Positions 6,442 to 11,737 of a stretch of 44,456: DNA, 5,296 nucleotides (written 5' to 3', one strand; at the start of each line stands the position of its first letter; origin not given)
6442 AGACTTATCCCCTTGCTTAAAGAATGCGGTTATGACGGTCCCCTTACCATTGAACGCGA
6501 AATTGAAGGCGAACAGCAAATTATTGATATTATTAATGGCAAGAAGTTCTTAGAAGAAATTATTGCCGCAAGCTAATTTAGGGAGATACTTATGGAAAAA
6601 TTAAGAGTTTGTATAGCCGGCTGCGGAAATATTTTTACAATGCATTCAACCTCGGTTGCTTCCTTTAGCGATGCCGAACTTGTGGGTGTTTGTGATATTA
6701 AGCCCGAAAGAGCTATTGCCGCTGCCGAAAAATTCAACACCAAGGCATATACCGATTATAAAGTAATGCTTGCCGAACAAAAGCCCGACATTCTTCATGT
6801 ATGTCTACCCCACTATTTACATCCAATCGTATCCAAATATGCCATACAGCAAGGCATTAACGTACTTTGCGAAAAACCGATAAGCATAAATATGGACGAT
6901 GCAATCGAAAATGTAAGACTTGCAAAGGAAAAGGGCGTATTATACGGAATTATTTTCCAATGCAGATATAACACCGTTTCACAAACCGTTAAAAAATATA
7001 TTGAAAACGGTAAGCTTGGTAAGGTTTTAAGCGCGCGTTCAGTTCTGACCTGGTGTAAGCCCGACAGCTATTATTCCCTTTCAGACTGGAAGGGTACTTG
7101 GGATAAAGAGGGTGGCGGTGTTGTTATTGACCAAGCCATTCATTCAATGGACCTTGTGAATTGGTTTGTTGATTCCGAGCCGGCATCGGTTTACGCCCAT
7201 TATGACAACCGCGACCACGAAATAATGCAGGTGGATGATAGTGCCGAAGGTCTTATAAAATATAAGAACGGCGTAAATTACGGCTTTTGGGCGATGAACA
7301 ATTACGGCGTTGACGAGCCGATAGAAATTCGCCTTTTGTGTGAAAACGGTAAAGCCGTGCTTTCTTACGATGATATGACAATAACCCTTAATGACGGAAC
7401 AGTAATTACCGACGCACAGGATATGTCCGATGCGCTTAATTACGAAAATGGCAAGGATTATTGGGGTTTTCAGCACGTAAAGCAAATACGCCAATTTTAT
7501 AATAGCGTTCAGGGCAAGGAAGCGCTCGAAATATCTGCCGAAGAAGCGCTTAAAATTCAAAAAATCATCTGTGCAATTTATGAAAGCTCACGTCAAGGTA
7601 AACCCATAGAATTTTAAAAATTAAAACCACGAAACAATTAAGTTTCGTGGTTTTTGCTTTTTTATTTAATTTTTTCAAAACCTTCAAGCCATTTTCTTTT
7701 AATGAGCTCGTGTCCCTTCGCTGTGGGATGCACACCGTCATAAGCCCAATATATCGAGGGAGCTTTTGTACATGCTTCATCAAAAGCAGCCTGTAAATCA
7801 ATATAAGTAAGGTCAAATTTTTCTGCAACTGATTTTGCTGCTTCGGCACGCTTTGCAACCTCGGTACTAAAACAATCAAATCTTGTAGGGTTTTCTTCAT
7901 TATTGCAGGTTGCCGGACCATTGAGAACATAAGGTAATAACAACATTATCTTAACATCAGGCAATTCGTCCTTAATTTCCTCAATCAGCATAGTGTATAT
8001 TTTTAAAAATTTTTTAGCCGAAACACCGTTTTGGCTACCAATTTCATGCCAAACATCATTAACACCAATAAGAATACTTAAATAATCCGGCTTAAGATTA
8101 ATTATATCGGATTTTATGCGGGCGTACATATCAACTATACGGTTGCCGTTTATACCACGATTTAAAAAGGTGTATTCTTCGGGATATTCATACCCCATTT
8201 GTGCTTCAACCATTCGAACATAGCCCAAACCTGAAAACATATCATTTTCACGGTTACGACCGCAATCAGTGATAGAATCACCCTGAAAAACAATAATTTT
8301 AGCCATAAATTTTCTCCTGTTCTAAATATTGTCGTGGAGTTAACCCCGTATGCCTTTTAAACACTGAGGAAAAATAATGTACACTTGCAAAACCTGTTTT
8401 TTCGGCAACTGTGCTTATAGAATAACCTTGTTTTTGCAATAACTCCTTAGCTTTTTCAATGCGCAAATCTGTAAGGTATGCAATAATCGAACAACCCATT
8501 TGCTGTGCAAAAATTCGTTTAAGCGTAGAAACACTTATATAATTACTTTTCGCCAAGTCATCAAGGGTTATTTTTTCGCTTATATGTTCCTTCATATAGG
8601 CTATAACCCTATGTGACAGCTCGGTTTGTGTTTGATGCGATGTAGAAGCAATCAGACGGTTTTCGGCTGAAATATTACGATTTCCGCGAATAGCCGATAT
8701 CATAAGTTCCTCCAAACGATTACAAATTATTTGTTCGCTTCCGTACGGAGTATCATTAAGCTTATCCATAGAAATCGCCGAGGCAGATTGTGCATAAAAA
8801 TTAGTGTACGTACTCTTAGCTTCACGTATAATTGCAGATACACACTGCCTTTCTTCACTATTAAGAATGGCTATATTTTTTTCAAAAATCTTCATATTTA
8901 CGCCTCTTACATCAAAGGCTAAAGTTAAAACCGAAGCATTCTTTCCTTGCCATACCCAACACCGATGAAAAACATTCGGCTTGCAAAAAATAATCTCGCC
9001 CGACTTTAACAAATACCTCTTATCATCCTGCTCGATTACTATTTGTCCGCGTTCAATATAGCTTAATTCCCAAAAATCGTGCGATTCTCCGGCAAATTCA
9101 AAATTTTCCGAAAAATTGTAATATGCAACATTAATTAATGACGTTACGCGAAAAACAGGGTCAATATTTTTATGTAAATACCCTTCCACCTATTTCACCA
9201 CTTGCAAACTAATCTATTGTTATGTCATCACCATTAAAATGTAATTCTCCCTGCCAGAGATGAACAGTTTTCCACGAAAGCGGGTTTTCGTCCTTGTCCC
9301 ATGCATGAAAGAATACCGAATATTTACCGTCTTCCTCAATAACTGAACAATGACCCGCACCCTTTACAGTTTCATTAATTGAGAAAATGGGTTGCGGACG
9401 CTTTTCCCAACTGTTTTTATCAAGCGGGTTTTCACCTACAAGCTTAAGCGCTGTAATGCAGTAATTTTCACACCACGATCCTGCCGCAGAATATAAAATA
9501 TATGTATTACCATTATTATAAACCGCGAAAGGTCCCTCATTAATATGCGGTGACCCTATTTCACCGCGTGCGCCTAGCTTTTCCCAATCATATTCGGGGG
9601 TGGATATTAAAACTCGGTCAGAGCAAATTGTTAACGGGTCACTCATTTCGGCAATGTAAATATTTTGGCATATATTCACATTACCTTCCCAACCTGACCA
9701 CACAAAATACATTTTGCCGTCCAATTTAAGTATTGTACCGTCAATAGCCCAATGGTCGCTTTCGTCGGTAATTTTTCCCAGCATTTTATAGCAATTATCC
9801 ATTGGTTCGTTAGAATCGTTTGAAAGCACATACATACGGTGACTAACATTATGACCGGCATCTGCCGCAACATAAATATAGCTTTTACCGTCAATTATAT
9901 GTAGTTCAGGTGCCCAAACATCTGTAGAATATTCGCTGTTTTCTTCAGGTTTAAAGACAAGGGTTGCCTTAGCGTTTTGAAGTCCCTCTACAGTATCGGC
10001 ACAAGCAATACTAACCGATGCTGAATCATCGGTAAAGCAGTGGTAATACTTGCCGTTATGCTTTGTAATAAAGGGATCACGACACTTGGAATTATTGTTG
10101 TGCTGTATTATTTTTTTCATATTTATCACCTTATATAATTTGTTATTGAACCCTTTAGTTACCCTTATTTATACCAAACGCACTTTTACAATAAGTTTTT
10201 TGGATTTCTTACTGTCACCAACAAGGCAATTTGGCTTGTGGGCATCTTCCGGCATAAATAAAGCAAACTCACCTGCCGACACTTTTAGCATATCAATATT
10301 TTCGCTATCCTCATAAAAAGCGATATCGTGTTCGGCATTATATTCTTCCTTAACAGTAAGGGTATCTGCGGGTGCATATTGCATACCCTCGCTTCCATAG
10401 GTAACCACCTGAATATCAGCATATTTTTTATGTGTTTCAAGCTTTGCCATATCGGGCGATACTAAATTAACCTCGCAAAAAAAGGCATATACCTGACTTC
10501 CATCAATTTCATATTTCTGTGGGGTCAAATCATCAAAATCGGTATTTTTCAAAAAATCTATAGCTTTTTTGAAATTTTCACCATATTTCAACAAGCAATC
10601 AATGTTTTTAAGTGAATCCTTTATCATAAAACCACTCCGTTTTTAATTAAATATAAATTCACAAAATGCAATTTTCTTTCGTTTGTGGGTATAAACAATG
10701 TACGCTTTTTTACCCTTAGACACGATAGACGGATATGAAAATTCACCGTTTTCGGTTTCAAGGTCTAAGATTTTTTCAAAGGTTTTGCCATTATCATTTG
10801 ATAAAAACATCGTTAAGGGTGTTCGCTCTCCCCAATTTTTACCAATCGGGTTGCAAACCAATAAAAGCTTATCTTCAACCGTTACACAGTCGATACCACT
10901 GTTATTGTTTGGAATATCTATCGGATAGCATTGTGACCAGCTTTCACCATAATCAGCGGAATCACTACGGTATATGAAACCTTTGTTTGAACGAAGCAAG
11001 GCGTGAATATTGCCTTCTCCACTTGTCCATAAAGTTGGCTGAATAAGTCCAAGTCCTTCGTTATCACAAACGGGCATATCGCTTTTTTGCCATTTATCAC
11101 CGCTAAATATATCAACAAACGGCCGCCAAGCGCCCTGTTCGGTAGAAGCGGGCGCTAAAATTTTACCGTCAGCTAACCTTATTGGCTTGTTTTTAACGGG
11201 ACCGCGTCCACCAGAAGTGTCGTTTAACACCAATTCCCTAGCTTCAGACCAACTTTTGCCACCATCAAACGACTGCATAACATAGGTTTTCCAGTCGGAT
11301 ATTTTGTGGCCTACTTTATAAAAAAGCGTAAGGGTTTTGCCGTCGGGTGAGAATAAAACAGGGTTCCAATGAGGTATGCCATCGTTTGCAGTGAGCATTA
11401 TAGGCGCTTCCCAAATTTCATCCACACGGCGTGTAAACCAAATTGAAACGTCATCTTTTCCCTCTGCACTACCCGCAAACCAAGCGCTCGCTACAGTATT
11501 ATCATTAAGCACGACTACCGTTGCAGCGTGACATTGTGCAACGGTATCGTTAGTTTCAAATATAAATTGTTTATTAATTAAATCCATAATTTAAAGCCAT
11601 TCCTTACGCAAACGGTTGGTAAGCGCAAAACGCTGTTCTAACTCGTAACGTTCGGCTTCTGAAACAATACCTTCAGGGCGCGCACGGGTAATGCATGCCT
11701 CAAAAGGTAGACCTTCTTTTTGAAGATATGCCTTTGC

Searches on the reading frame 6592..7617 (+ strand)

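Call 47: search_protein_families(library=pfam, proteins=[window:6592-7617:+], max_evalue=0.0001)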
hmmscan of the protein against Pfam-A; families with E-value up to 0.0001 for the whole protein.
window:6592-7617:+ (341 aa): 3 families
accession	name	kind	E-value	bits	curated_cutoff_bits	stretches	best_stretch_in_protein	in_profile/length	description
PF01408.29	GFO_IDH_MocA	-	1.4e-26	93.9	24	1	4-119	1-117/120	Oxidoreductase family, NAD-binding Rossmann fold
PF22725.1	GFO_IDH_MocA_C3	-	3.1e-25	89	27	1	131-255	2-123/124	GFO/IDH/MocA C-terminal domain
PF02894.22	GFO_IDH_MocA_C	-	6.1e-24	85.5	22.9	1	134-340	1-217/218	Oxidoreductase family, C-terminal alpha/beta domain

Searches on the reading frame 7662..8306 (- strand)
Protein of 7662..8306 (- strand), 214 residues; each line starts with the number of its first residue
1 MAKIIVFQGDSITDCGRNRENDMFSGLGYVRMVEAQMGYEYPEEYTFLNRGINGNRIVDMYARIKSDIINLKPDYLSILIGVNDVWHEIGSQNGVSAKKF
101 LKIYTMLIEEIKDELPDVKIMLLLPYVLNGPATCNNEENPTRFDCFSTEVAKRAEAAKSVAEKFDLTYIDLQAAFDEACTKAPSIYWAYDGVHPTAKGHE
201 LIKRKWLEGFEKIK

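Call 5: search_protein_families(library=pfam, proteins=[window:7662-8306:-], max_evalue=0.01)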
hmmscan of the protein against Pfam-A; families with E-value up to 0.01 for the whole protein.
window:7662-8306:- (214 aa): 3 families
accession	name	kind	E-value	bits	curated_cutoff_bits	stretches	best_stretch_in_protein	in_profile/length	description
PF13472.12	Lipase_GDSL_2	-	9.6e-25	88.5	32.9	1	9-201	3-178/178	GDSL-like Lipase/Acylhydrolase family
PF00657.28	Lipase_GDSL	-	2.2e-17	64.3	23.6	1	5-202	1-204/208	GDSL-like Lipase/Acylhydrolase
PF04311.20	DUF459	-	0.00022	21.1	27.2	1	51-205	38-193/197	Protein of unknown function (DUF459)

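Call 71: search_protein_families(library=ncbifam, proteins=[window:7662-8306:-], max_evalue=0.00001)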
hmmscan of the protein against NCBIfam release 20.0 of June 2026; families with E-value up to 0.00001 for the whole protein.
window:7662-8306:- (214 aa): 0 families

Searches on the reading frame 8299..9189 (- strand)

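Call 5: search_protein_families(library=pfam, proteins=[window:8299-9189:-], max_evalue=0.01)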
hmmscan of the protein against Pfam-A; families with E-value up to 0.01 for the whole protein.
window:8299-9189:- (296 aa): 6 families
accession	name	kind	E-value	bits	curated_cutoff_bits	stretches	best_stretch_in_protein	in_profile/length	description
PF12833.13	HTH_18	-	6.6e-23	81.2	33.6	1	212-290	1-79/80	Helix-turn-helix domain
PF00165.29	HTH_AraC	-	4e-20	71.9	26.6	2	251-289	1-41/42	Bacterial regulatory helix-turn-helix proteins, AraC family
PF02311.25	AraC_binding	-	1.6e-09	38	21.1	1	28-93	12-77/135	AraC-like ligand binding domain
PF07883.17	Cupin_2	-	4.7e-06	26.7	27.2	1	35-78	14-57/70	Cupin domain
PF02796.21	HTH_7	-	0.00013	22.4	23.8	0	196-229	11-44/45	Helix-turn-helix domain of resolvase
PF22200.2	ExsA_N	-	0.0041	17.9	27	1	42-170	3-128/136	ExsA N-terminal regulatory domain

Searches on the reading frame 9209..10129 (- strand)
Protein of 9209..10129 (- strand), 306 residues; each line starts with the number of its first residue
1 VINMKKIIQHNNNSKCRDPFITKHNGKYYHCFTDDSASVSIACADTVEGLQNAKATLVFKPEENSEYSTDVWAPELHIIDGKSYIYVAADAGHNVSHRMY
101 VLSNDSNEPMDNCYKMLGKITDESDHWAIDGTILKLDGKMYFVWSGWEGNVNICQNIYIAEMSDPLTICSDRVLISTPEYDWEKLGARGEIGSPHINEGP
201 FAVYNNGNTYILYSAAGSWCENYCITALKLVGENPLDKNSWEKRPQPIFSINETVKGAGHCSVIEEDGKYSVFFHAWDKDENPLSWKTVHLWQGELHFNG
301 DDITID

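Call 5: search_protein_families(library=pfam, proteins=[window:9209-10129:-], max_evalue=0.01)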
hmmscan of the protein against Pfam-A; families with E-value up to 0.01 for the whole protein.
window:9209-10129:- (306 aa): 2 families
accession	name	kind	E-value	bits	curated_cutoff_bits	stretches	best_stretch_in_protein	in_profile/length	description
PF04616.20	Glyco_hydro_43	-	2.7e-39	135.7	32.2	1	15-279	9-264/288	Glycosyl hydrolases family 43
PF03664.19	Glyco_hydro_62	-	0.0045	16.8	22.1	0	70-152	75-157/272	Glycosyl hydrolase family 62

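Call 71: search_protein_families(library=ncbifam, proteins=[window:9209-10129:-], max_evalue=0.00001)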
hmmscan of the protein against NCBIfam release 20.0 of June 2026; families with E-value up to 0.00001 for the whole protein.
window:9209-10129:- (306 aa): 0 families

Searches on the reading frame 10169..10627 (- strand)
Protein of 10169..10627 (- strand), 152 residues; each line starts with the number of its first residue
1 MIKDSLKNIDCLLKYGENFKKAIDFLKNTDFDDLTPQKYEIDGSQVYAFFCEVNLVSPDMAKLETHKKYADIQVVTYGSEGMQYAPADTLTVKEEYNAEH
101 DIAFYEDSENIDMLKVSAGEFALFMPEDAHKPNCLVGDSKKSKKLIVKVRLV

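Call 5: search_protein_families(library=pfam, proteins=[window:10169-10627:-], max_evalue=0.01)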
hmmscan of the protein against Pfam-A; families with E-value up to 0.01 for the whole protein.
window:10169-10627:- (152 aa): 1 family
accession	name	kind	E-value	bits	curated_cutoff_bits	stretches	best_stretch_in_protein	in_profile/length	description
PF04074.18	DUF386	-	9.9e-42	142.8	26.5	1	1-150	1-145/145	YhcH/YjgK/YiaL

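Call 71: search_protein_families(library=ncbifam, proteins=[window:10169-10627:-], max_evalue=0.00001)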
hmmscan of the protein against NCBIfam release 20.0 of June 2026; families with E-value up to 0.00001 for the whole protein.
window:10169-10627:- (152 aa): 3 families
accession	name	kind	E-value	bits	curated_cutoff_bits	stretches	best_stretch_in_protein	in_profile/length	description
TIGR00022.1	TIGR00022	subfamily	6.1e-37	126.7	45.5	1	4-151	4-152/155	YhcH/YjgK/YiaL family protein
NF040884.1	acetylneur_anom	equivalog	1.3e-29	103.1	160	1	1-150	1-151/155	N-acetylneuraminate anomerase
NF007571.0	PRK10202.1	equivalog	3.8e-07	30.2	146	1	2-150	3-140/149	beta-galactosidase subunit beta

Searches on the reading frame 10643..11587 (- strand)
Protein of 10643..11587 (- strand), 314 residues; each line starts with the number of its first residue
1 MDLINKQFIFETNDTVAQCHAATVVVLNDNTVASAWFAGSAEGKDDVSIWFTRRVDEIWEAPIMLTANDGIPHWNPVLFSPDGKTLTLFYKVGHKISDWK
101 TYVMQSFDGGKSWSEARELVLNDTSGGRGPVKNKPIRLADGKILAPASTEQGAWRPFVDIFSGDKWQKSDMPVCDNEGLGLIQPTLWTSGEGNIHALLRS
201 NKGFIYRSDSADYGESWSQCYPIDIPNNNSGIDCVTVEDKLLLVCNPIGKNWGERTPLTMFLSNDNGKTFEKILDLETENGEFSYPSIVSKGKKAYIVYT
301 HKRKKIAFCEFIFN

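Call 5: search_protein_families(library=pfam, proteins=[window:10643-11587:-], max_evalue=0.01)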
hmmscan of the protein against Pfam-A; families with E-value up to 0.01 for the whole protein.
window:10643-11587:- (314 aa): 3 families
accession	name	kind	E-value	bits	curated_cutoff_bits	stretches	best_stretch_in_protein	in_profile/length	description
PF13088.12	BNR_2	-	1.1e-65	222.2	31.4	1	32-293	3-272/277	BNR repeat-like domain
PF15902.12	Sortilin-Vps10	-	0.0037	16.5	33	0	202-300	44-135/446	Sortilin, neurotensin receptor 3,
PF02012.26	BNR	-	0.0048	17.1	27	0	106-114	3-11/12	BNR/Asp-box repeat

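Call 71: search_protein_families(library=ncbifam, proteins=[window:10643-11587:-], max_evalue=0.00001)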
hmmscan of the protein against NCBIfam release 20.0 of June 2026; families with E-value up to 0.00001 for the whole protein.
window:10643-11587:- (314 aa): 0 families

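Call 84: search_solved_structures(query=window:10643-11587:-, max_evalue=0.001)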
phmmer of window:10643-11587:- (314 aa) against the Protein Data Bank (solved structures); distinct sequences matched with E-value up to 0.001: 0.
